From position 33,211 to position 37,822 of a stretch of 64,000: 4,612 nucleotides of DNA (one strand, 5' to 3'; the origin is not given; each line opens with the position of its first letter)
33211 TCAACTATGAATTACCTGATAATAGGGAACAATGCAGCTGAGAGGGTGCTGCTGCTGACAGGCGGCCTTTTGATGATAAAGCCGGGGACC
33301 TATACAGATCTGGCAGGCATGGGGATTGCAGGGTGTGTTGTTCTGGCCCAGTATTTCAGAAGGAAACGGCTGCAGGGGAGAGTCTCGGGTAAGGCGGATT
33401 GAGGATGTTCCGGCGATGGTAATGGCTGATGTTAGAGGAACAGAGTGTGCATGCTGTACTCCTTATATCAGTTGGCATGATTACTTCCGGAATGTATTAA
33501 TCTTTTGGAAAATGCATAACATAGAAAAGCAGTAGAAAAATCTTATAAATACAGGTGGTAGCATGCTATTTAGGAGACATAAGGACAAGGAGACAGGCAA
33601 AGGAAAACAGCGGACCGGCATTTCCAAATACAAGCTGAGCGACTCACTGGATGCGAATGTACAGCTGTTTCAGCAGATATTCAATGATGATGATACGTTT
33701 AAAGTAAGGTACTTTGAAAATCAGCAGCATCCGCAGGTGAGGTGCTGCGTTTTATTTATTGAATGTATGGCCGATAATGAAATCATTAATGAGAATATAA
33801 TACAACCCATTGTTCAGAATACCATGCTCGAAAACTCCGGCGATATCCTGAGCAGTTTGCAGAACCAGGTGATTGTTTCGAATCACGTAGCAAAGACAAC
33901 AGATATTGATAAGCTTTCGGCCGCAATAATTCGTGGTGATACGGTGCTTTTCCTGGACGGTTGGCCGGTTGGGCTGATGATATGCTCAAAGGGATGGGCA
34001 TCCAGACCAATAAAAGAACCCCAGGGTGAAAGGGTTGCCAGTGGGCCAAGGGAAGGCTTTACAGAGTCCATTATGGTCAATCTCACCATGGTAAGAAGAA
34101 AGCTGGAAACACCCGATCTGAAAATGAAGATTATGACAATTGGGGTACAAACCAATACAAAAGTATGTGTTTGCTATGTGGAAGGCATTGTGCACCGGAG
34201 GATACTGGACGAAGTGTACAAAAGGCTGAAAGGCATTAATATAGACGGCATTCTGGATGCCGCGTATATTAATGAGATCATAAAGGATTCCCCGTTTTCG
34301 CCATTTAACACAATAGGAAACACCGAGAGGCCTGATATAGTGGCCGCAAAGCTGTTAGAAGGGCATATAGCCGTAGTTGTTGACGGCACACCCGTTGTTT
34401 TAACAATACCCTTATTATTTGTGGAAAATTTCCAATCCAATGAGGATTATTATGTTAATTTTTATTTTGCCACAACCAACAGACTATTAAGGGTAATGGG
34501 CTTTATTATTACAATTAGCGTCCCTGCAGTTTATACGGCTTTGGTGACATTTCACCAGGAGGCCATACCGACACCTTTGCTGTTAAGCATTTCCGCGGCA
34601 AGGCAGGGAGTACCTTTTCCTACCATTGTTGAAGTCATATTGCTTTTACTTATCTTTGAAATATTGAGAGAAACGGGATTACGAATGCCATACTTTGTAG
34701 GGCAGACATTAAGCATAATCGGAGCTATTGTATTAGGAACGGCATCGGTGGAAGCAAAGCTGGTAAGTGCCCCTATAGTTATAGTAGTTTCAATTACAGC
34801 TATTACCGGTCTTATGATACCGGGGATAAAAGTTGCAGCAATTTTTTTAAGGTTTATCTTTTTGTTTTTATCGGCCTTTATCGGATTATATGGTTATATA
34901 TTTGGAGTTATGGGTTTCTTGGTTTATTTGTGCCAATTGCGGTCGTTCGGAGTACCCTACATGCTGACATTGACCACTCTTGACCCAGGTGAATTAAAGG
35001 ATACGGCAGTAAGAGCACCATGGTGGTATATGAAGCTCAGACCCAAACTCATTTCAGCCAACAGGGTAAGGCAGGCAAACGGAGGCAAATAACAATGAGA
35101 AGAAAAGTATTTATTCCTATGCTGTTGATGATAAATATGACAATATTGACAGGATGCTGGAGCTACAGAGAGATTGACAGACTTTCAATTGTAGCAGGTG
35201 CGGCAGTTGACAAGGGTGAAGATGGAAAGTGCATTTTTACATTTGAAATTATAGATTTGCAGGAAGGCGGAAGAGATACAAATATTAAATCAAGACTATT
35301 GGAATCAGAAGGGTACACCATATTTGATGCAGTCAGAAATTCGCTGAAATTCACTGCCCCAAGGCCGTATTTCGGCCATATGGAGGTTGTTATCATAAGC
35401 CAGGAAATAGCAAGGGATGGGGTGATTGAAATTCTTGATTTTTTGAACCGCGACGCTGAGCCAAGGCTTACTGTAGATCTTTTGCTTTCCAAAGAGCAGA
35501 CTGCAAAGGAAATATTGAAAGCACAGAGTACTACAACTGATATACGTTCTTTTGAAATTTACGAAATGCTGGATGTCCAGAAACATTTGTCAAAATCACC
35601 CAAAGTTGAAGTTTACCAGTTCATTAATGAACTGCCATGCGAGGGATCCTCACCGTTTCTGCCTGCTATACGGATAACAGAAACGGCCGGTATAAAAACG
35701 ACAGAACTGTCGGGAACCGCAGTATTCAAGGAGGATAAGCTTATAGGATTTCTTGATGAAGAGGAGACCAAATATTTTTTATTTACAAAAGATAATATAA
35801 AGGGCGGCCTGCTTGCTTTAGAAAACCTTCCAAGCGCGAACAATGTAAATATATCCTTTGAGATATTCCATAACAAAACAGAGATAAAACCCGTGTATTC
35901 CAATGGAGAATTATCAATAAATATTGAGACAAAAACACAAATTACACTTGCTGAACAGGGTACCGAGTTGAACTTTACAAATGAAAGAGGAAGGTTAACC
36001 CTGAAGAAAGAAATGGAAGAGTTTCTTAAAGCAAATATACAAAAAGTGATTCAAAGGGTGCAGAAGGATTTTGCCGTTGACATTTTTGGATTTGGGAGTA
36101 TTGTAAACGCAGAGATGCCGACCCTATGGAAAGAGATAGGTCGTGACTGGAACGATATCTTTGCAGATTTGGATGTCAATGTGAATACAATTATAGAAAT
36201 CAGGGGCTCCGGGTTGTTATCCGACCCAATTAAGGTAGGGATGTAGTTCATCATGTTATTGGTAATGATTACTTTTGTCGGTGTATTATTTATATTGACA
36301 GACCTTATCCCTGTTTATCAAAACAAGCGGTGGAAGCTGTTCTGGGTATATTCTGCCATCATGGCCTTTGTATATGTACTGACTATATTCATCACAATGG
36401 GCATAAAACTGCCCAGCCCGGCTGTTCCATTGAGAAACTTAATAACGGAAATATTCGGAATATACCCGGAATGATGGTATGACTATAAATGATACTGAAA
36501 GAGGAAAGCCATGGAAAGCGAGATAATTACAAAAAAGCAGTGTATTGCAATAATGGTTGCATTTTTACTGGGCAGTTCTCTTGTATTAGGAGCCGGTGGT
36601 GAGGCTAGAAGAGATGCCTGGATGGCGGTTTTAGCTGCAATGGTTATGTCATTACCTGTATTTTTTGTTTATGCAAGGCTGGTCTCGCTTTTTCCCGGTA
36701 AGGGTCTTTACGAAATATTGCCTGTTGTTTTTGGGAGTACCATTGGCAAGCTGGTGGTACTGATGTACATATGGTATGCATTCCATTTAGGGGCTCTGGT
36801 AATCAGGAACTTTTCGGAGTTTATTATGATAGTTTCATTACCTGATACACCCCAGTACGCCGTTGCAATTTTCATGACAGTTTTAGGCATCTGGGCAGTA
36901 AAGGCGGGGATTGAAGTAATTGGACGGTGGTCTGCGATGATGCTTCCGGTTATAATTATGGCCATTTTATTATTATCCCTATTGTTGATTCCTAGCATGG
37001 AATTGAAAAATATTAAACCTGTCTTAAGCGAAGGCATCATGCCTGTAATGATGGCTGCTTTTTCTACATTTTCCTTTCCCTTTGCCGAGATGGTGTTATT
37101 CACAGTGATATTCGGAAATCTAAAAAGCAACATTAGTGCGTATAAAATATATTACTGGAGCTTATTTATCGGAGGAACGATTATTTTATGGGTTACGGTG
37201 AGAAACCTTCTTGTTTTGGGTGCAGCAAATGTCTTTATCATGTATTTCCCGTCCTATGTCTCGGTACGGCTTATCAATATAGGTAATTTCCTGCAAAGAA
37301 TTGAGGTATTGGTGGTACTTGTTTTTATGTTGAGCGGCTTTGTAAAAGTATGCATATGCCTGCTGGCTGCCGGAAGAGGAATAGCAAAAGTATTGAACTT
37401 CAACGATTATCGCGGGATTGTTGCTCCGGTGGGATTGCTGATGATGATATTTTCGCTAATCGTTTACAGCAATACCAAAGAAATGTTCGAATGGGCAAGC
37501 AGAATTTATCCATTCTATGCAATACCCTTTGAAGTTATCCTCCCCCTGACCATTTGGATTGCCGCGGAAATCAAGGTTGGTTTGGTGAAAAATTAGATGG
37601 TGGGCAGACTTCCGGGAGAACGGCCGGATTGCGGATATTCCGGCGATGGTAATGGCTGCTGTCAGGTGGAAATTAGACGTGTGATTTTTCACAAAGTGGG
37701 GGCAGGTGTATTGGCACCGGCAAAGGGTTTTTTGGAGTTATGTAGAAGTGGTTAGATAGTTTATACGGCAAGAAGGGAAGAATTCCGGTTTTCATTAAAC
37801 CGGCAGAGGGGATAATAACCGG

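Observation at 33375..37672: Germinant-receptor operon flanked by direct repeats derived from the 3' end of the upstream TRAP permease gene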

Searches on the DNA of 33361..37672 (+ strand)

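Call 68: search_dna_similar(query=window:33361-37672:+, collection=plasmids, mode=distant, max_rows=10)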
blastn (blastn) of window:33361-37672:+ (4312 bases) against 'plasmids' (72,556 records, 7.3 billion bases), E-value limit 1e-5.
No match.

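Call 69: search_dna_similar(query=window:33361-37672:+, collection=phages, mode=distant, max_rows=10)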
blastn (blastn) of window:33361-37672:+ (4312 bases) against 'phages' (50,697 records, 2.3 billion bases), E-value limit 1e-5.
No match.

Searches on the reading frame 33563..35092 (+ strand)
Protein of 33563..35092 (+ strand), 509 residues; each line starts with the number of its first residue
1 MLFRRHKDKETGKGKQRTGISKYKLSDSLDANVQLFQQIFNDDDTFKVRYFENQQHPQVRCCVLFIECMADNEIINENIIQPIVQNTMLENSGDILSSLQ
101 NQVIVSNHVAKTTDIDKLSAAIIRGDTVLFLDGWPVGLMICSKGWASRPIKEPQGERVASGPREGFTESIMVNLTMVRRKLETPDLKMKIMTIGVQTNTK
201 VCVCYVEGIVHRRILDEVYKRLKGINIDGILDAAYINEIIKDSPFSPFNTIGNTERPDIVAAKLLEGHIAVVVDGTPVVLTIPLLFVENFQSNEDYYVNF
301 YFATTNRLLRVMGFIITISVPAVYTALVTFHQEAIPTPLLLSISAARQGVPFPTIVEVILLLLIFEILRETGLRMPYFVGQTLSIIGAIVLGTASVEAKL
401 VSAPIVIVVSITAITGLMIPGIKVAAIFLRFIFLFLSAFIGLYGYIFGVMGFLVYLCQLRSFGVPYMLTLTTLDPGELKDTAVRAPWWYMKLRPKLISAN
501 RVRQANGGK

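Call 7: search_protein_families(library=pfam, proteins=[window:33563-35092:+])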
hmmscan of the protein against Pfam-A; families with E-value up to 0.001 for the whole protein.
window:33563-35092:+ (509 aa): 1 family
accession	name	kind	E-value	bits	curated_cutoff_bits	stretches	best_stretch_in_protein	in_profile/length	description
PF03323.18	GerA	-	4.9e-165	550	27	1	36-495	3-465/466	Bacillus/Clostridium GerA spore germination protein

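Call 19: find_homologous_proteins(query=window:33563-35092:+, max_evalue=1e-80)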
Query window:33563-35092:+ (509 aa): 5081 proteins with E <= 1e-80 among 8000 candidates; the best 120 are listed.
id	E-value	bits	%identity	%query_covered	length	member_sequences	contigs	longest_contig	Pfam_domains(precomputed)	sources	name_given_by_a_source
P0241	0.0e+0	1119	98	100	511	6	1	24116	PF03323.19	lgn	-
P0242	4.8e-247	839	73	100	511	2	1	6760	PF03323.19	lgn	-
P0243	1.4e-240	817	69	100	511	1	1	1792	PF03323.19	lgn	-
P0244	7.3e-230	782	66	100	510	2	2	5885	PF03323.19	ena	-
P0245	5.8e-223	759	65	97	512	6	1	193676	PF03323.19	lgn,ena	-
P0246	1.6e-220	751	63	100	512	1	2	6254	PF03323.19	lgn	-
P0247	2.8e-219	747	63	99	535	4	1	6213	PF03323.19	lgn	-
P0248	2.3e-217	741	62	100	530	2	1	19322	PF03323.19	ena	-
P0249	1.1e-216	738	63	100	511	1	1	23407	PF03323.19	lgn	-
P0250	7.2e-216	736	62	99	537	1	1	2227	PF03323.19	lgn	-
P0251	1.8e-215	734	60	100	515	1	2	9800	PF03323.19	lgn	-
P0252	9.8e-215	732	63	98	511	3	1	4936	PF03323.19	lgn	-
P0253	1.4e-213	728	63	98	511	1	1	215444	PF03323.19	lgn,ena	-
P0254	3.4e-213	727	63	97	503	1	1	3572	PF03323.19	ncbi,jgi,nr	ncbi:MAG: GerA spore germination protein [Clostridiales bacterium]|jgi:spore germination protein KA|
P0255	4.7e-213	726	63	99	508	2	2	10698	PF03323.19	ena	-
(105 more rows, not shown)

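Call 22: find_encoding_contigs(protein=P0242, flank=10000, max_places=3)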
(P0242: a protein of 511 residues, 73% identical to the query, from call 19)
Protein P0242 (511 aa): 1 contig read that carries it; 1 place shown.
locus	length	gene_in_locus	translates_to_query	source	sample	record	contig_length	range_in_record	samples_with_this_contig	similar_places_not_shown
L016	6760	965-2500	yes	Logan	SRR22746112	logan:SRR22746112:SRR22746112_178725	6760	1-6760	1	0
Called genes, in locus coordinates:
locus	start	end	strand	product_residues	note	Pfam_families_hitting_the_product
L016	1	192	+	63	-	?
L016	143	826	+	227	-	PF10502:Peptidase_S26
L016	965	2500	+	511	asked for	PF03323:GerA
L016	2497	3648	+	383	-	PF25198:Spore_GerAC_N, PF05504:Spore_GerAC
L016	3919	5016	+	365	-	PF03845:Spore_permease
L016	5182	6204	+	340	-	PF19568:Spore_III_AA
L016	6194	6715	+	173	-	PF09548:Spore_III_AB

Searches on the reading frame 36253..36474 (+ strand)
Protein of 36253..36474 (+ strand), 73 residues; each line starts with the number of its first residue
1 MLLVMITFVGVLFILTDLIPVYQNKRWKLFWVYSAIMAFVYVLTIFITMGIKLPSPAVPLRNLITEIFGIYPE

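Call 7: search_protein_families(library=pfam, proteins=[window:36253-36474:+])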
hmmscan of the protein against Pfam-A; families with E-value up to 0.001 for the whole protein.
window:36253-36474:+ (73 aa): 0 families

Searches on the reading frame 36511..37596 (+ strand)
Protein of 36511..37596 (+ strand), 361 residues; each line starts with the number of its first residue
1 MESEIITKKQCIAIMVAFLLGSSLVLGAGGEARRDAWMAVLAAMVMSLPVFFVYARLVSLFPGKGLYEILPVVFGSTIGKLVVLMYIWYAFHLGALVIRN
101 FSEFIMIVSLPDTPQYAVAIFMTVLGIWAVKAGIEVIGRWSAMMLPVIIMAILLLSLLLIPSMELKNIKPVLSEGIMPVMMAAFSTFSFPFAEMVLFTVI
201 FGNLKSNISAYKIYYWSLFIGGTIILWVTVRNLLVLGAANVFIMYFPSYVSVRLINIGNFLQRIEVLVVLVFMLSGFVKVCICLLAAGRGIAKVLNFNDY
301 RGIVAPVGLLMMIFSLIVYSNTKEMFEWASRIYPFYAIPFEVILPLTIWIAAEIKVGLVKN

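Call 7: search_protein_families(library=pfam, proteins=[window:36511-37596:+])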
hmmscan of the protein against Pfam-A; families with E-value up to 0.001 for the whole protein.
window:36511-37596:+ (361 aa): 1 family
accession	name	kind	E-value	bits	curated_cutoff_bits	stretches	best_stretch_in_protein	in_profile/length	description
PF03845.19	Spore_permease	-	1.3e-50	172.6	23.4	1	6-318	2-316/321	Spore germination protein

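Call 45: list_cluster_members(proteins=[window:36511-37596:+, window:35095-36246:+, L021:12948-14033:+, L021:14503-15279:+, L021:9139-9570:+, L021:15296-15703:+])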
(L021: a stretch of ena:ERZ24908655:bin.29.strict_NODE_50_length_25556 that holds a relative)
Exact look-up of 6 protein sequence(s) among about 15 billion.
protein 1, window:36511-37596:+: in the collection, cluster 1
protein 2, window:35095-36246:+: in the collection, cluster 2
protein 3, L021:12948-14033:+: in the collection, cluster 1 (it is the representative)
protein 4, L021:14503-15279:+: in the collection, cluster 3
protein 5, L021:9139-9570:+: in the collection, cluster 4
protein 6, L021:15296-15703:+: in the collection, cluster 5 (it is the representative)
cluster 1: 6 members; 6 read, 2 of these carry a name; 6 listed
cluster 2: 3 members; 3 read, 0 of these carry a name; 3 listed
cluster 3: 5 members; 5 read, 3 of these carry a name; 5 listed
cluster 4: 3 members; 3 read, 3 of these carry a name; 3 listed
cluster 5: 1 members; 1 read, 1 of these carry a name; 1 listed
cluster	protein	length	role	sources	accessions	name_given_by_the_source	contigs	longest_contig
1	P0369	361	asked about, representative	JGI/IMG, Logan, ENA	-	spore germination protein KB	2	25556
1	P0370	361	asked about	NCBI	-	-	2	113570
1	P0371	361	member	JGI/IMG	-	spore germination protein KB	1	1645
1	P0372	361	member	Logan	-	-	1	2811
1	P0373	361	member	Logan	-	-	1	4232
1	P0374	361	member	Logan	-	-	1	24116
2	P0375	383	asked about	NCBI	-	-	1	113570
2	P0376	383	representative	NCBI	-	-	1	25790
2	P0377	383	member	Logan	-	-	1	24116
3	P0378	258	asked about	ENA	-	-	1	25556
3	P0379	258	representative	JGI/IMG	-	AraC-like DNA-binding protein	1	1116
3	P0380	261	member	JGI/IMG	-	AraC-like DNA-binding protein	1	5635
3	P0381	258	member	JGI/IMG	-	AraC-like DNA-binding protein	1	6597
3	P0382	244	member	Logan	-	-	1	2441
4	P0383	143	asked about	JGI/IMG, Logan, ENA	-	aspartate carbamoyltransferase regulatory subunit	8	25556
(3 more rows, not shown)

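Call 46: find_encoding_contigs(protein=P0383, flank=10000, max_places=10)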
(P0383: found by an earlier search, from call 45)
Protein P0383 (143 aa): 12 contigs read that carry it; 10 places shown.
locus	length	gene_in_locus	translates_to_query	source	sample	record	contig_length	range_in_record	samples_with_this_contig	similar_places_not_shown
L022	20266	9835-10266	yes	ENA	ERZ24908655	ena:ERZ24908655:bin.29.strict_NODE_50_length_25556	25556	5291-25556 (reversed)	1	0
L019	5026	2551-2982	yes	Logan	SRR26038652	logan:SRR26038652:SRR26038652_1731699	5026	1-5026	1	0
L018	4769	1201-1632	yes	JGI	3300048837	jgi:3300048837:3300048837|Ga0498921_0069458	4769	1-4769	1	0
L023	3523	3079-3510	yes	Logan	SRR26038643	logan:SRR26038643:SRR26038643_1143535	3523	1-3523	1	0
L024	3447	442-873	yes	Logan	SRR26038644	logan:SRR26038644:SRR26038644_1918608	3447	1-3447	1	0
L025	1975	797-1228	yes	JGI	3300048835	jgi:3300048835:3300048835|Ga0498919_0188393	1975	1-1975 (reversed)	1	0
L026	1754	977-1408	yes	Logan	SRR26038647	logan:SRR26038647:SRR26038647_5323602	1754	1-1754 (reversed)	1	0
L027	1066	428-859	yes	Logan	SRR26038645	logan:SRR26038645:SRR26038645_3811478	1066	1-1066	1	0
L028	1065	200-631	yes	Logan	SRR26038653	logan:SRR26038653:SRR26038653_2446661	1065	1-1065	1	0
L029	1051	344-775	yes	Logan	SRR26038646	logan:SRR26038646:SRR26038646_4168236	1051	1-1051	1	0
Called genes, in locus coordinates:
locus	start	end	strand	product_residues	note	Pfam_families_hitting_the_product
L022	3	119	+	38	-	?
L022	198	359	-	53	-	-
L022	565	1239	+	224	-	PF12847:Methyltransf_18, PF04816:TrmK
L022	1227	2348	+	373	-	PF01784:DUF34_NIF3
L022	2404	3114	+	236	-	PF24481:CT398_CC (weak), PF02591:Zn_ribbon_9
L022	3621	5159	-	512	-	PF01554:MatE, PF01943:Polysacc_synt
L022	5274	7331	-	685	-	PF00395:SLH, PF14343:PrcB_C (weak)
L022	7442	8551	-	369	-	PF05222:AlaDh_PNT_N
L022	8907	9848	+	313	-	PF02729:OTCace_N, PF00185:OTCace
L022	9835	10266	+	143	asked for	PF01948:PyrI, PF02748:PyrI_C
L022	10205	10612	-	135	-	-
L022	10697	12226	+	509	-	PF03323:GerA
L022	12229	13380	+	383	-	PF25198:Spore_GerAC_N, PF05504:Spore_GerAC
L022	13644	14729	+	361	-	PF03845:Spore_permease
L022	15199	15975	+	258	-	PF02311:AraC_binding, PF00165:HTH_AraC (weak), PF12833:HTH_18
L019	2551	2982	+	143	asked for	PF01948:PyrI, PF02748:PyrI_C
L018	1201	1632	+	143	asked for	PF01948:PyrI, PF02748:PyrI_C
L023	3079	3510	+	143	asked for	PF01948:PyrI, PF02748:PyrI_C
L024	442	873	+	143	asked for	PF01948:PyrI, PF02748:PyrI_C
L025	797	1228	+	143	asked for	PF01948:PyrI, PF02748:PyrI_C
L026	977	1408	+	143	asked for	PF01948:PyrI, PF02748:PyrI_C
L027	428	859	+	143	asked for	PF01948:PyrI, PF02748:PyrI_C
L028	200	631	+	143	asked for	PF01948:PyrI, PF02748:PyrI_C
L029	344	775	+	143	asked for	PF01948:PyrI, PF02748:PyrI_C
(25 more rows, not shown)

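Call 58: find_related_loci(query=window:36511-37596:+, collection=metagenome_contigs, flank=6000)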
Query window:36511-37596:+ (361 aa) in metagenome_contigs; peptide patterns used: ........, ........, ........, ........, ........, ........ (x = any residue, [..] = any of these).
144 stretches matched a pattern; 1 encode a relative of the query (tblastn E <= 1e-3); 1 distinct loci.
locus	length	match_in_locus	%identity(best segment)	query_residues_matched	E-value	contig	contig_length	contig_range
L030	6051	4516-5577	49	1-355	4e-108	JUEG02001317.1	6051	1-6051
